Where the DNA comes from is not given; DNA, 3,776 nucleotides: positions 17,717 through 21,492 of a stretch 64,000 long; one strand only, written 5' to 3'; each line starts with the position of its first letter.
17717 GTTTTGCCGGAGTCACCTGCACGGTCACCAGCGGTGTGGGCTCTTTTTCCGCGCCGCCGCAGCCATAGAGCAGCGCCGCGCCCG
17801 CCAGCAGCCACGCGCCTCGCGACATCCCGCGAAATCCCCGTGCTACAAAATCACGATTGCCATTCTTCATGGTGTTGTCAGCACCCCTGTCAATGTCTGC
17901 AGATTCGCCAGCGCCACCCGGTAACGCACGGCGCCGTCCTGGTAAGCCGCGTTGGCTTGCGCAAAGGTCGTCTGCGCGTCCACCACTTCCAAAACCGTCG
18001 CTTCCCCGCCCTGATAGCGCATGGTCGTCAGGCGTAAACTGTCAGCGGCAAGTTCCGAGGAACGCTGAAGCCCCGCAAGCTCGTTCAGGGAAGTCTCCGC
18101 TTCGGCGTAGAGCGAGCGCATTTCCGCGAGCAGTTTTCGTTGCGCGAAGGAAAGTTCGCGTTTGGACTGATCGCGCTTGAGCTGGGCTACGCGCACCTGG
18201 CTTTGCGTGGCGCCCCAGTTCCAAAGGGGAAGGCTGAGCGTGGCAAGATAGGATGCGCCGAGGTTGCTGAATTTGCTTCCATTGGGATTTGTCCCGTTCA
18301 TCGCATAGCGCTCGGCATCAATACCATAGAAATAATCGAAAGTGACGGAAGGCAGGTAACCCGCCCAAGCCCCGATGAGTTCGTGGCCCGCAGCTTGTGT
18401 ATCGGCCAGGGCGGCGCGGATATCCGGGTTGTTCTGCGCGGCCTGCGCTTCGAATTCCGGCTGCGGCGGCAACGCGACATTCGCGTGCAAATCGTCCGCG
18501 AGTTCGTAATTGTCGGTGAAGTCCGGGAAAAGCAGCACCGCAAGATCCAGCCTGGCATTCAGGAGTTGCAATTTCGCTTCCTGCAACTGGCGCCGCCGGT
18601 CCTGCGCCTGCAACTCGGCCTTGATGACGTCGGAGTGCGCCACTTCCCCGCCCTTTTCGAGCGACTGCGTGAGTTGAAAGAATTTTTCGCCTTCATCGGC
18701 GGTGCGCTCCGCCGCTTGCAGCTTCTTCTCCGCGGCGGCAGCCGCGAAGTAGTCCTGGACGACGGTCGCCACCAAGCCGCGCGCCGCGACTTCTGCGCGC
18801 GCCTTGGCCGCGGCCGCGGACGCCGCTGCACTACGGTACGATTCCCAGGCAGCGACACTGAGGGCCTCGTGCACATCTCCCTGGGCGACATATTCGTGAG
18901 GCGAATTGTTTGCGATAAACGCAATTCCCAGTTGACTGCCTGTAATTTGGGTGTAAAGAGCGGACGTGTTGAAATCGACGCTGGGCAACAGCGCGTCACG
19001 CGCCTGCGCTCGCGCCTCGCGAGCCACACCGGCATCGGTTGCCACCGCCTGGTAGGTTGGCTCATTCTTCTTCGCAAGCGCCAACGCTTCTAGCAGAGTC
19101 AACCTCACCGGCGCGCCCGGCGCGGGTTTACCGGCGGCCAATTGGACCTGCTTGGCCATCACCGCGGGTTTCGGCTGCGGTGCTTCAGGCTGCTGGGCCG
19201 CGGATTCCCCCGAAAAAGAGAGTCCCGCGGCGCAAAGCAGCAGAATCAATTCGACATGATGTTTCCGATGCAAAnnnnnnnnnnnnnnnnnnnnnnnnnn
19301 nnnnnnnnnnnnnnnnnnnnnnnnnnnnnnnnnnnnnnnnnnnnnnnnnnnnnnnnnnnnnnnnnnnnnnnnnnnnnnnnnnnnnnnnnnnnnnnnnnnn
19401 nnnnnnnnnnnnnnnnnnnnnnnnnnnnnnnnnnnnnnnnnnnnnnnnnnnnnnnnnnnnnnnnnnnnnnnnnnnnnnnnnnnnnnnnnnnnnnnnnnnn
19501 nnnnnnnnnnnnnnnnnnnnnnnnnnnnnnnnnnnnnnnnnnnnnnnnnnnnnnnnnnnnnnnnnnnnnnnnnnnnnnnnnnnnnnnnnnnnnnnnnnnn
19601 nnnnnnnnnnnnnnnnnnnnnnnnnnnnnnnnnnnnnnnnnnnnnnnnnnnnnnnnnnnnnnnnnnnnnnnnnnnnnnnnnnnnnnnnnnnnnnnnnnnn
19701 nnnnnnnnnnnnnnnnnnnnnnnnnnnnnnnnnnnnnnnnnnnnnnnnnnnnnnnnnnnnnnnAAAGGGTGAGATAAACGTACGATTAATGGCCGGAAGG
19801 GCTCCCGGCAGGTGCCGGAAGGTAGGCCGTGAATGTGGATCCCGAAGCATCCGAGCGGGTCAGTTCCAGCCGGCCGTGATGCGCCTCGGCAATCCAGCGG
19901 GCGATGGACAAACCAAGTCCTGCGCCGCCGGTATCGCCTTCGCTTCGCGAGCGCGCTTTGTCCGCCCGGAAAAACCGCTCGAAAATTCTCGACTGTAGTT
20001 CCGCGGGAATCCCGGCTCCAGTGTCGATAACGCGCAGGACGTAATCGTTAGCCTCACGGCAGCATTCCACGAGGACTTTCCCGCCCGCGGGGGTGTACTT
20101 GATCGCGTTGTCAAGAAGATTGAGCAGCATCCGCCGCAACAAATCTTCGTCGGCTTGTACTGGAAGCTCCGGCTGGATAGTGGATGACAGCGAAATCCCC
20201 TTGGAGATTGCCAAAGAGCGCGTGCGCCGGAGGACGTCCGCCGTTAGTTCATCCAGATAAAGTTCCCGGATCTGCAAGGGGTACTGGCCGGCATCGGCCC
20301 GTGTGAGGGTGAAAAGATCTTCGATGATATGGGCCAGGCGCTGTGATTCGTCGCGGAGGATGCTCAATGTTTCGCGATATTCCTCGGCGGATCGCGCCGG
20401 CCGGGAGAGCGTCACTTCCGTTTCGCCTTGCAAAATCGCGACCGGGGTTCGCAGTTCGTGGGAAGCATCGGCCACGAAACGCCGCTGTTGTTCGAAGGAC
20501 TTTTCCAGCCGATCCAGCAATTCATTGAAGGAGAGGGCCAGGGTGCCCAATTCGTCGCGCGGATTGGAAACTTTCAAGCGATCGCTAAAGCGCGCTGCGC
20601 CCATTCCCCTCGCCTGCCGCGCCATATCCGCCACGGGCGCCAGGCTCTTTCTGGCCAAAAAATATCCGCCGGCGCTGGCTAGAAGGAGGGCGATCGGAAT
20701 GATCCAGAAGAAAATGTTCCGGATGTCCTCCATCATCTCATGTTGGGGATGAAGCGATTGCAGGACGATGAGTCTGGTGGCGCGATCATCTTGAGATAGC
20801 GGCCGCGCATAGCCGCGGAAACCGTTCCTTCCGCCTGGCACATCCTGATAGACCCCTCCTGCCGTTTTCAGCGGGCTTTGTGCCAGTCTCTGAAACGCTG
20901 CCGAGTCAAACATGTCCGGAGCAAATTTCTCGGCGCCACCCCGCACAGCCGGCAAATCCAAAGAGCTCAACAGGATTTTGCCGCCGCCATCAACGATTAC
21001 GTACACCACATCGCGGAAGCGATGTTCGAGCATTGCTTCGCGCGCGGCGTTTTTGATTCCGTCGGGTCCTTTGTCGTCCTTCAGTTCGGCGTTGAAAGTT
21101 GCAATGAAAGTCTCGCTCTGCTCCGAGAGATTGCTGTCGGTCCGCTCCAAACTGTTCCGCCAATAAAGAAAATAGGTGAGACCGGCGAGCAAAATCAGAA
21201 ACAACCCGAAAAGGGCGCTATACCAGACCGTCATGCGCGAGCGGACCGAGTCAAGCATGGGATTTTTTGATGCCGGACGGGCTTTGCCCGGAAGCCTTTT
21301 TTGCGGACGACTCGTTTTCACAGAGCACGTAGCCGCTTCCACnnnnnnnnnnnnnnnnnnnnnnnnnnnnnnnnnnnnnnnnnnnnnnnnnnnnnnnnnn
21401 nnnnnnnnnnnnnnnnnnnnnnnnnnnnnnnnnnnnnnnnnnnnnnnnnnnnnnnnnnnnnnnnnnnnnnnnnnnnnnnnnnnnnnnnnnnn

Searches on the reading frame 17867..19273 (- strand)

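Call 37: search_protein_families(library=pfam, proteins=[window:17867-19273:-], max_evalue=0.00001)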
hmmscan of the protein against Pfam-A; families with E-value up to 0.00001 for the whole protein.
window:17867-19273:- (468 aa): 1 family
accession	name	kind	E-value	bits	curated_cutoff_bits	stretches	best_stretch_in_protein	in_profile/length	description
PF02321.23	OEP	-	7.4e-43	147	22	2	273-463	3-187/187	Outer membrane efflux protein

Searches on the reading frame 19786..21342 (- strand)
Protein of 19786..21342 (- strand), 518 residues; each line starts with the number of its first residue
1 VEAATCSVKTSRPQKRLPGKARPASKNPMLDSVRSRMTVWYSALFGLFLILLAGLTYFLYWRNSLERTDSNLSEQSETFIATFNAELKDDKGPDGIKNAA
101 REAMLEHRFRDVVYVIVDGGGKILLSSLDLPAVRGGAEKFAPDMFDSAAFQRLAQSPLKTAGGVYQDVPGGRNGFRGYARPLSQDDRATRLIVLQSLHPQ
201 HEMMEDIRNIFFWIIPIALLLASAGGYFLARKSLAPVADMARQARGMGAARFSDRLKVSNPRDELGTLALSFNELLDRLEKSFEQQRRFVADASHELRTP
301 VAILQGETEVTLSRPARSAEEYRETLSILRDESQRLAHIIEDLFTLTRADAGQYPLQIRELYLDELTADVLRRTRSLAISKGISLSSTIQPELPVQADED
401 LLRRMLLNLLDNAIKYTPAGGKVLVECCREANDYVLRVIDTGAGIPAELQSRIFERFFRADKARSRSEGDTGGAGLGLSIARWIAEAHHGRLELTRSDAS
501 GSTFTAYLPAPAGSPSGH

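Call 37: search_protein_families(library=pfam, proteins=[window:19786-21342:-], max_evalue=0.00001)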
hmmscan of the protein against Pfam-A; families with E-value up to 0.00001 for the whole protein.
window:19786-21342:- (518 aa): 3 families
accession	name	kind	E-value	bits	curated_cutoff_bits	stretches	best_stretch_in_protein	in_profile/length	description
PF02518.31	HATPase_c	-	3e-28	98.9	26.4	1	398-511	2-110/111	Histidine kinase-, DNA gyrase B-, and HSP90-like ATPase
PF00512.31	HisKA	-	2.4e-17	63.1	26.9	1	285-352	1-66/66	His Kinase A (phospho-acceptor) domain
PF00672.30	HAMP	-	5.4e-10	39.9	25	1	228-280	1-52/53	HAMP domain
